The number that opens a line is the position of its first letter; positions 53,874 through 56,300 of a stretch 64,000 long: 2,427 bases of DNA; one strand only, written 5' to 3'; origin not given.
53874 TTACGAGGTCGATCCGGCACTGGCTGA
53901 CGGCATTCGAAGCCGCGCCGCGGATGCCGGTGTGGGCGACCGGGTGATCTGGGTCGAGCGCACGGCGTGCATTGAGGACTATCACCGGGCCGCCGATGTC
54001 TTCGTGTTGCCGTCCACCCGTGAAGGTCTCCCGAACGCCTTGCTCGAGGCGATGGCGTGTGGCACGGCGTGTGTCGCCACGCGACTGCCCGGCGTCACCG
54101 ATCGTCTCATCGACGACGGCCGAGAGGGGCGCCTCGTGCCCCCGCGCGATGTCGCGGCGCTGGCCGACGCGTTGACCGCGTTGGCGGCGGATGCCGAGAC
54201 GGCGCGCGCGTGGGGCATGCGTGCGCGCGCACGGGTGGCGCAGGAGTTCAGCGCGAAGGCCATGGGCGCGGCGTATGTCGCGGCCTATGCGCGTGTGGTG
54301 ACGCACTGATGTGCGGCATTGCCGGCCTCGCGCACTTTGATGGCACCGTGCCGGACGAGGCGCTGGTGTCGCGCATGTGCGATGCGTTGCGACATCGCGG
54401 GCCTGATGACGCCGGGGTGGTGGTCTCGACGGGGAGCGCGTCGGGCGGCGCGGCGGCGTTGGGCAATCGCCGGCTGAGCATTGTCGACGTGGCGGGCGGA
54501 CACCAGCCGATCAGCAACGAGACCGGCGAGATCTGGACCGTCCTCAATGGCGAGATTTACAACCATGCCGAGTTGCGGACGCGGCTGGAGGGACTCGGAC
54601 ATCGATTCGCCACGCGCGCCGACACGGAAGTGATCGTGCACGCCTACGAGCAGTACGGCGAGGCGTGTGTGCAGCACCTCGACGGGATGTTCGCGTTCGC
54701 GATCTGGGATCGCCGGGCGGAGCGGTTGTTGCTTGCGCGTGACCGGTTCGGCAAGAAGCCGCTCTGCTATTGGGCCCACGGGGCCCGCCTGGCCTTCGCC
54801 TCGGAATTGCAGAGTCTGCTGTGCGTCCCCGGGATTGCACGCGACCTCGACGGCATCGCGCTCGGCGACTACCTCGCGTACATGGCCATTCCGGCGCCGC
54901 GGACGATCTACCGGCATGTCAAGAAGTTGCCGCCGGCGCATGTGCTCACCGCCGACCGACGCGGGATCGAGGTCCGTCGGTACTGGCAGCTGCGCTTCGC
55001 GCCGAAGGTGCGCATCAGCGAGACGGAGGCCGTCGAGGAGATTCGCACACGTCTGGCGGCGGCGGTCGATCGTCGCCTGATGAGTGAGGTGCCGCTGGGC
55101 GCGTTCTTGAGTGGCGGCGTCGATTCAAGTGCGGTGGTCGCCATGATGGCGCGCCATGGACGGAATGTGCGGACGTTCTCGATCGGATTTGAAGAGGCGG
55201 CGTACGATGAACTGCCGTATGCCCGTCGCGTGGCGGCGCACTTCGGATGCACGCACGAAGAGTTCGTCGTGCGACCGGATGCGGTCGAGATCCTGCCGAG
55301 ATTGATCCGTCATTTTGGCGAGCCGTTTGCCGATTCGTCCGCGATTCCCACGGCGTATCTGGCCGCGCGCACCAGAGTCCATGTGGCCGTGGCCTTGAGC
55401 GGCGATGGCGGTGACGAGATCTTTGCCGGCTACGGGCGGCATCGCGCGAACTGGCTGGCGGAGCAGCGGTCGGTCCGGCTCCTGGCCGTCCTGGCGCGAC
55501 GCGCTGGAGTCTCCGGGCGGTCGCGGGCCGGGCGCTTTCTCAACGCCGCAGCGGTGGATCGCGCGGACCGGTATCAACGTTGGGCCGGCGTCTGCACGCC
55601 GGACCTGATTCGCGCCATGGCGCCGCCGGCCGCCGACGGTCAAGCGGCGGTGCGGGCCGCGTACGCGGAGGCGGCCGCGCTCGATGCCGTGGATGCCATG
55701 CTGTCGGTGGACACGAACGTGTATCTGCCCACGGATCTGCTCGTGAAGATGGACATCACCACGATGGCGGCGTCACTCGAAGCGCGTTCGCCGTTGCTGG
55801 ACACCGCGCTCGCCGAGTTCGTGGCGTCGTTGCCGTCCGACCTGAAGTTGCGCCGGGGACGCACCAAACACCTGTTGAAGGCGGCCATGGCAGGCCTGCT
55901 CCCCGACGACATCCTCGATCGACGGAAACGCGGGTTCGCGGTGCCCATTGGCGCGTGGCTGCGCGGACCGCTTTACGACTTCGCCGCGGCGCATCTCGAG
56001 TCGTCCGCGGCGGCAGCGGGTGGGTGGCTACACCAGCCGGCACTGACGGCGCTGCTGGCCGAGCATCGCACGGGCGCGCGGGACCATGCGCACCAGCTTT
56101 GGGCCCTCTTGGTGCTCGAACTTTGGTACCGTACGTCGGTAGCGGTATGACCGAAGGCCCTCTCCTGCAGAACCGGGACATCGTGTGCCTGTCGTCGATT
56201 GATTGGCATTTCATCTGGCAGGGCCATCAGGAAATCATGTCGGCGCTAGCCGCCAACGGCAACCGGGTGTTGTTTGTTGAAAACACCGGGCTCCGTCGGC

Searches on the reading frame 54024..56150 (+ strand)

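Call 73: search_protein_families(library=pfam, proteins=[window:54024-56150:+], max_evalue=0.001)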
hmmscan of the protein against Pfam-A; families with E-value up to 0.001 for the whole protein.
window:54024-56150:+ (708 aa): 5 families
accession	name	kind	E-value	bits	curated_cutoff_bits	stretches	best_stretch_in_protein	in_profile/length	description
PF00733.27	Asn_synthase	-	1.4e-103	347.7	21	1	339-703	1-354/354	Asparagine synthase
PF13537.11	GATase_7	-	5.7e-47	159.2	25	1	149-266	2-122/123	Glutamine amidotransferase domain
PF13522.11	GATase_6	-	2.9e-43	147.4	27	1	127-261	1-130/130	Glutamine amidotransferase domain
PF06508.19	QueC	-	4.3e-05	23.5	22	1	361-417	5-61/210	Queuosine biosynthesis protein QueC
PF12481.13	DUF3700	-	0.00013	22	27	1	168-251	75-160/228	Aluminium induced protein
